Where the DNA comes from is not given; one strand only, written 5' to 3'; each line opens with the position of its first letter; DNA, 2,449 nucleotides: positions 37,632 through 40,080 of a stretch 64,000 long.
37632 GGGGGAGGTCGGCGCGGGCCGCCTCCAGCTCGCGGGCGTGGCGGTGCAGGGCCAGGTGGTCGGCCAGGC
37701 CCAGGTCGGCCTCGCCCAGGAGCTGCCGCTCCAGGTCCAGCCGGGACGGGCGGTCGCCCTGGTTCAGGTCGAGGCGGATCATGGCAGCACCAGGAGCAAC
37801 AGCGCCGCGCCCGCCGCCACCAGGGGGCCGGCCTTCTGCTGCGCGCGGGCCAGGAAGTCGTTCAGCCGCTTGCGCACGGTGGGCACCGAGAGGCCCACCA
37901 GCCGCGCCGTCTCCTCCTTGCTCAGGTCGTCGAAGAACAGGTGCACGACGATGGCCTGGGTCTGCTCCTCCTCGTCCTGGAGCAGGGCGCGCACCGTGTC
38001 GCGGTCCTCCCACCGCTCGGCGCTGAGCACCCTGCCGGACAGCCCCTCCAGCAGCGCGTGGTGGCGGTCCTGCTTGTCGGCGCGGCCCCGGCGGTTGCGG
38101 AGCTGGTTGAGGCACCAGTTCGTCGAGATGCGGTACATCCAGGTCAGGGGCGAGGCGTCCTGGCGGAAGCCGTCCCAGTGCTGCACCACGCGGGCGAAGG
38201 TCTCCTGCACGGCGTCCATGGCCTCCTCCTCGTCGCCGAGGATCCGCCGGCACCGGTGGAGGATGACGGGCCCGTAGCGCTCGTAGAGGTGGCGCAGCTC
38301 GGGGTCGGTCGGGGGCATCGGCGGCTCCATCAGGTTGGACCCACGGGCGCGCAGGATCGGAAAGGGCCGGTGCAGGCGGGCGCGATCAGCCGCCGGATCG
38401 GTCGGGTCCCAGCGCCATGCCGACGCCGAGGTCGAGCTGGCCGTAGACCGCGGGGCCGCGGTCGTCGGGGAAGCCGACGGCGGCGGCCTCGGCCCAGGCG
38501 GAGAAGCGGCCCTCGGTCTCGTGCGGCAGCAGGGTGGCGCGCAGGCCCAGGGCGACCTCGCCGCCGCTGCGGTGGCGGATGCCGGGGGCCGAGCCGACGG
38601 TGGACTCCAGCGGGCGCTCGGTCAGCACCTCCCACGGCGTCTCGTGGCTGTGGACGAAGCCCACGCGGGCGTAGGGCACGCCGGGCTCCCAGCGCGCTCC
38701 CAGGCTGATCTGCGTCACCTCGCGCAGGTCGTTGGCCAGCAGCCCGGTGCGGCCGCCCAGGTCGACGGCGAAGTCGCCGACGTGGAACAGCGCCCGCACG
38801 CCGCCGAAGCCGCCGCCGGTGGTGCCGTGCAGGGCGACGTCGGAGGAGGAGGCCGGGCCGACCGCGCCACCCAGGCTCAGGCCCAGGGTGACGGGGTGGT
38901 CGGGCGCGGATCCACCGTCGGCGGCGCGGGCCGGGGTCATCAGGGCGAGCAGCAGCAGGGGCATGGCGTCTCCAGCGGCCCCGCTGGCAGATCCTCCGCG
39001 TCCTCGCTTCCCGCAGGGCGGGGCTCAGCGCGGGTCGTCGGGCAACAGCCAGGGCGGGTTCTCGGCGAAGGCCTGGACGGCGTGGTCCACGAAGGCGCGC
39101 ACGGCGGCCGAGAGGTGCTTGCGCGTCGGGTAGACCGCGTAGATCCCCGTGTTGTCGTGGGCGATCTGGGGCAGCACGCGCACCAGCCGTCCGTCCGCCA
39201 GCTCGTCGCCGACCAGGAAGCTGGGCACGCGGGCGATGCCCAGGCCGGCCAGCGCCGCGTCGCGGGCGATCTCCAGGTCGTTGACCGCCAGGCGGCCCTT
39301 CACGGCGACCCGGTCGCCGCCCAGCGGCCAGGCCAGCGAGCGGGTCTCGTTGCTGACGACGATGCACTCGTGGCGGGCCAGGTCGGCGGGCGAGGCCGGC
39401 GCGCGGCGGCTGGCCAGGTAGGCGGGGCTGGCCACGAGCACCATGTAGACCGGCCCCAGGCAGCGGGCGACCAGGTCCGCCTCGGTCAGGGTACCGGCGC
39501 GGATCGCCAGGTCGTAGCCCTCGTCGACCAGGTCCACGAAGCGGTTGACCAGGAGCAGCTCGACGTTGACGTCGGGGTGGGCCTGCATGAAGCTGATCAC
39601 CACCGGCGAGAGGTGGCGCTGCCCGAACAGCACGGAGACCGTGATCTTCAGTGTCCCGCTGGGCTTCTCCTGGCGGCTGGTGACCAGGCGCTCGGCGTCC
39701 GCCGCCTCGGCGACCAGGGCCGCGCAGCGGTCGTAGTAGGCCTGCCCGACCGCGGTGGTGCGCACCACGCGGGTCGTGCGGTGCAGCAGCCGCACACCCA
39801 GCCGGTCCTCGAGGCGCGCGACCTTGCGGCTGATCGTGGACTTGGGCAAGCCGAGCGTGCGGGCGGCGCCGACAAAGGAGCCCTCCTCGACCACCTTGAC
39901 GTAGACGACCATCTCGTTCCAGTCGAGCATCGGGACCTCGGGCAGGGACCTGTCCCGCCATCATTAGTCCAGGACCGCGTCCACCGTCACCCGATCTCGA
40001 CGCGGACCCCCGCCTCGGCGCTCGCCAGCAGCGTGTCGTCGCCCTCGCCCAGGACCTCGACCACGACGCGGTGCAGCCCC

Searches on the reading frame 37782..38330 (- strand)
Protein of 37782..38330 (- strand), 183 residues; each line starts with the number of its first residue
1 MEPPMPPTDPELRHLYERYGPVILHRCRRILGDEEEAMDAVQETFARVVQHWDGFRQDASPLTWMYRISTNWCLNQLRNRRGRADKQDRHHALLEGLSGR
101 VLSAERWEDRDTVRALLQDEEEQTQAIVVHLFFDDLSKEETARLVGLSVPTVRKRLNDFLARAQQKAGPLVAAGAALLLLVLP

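Call 43: search_protein_families(library=pfam, max_evalue=0.001, proteins=[window:37782-38330:-])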
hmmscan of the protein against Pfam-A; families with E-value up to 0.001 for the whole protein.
window:37782-38330:- (183 aa): 4 families
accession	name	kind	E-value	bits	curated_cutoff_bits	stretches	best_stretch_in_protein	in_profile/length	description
PF04542.20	Sigma70_r2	-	6.1e-18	64.8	24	1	15-81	1-69/71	Sigma-70 region 2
PF08281.18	Sigma70_r4_2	-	1.8e-05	24.7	25.7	1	122-156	13-47/54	Sigma-70, region 4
PF22029.2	PhyR_sigma2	-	0.00038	20.9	27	0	28-68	13-53/55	Sigma2 domain of PhyR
PF13030.11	DUF3891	-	0.00049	20.4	24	1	57-142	66-151/219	Protein of unknown function (DUF3891)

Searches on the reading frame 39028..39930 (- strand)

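Call 43: search_protein_families(library=pfam, max_evalue=0.001, proteins=[window:39028-39930:-])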
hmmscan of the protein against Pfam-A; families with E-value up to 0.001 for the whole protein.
window:39028-39930:- (301 aa): 3 families
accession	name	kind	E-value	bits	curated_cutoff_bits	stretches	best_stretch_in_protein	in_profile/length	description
PF03466.25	LysR_substrate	-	2.8e-49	167.8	28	1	88-288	2-208/209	LysR substrate binding domain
PF00126.33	HTH_1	-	1.4e-18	67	26.6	1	4-63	1-60/60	Bacterial regulatory helix-turn-helix protein, lysR family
PF25213.1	HVO_A0261_N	-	0.00083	19.6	35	1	24-79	32-84/86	HVO_A0261 N-terminal domain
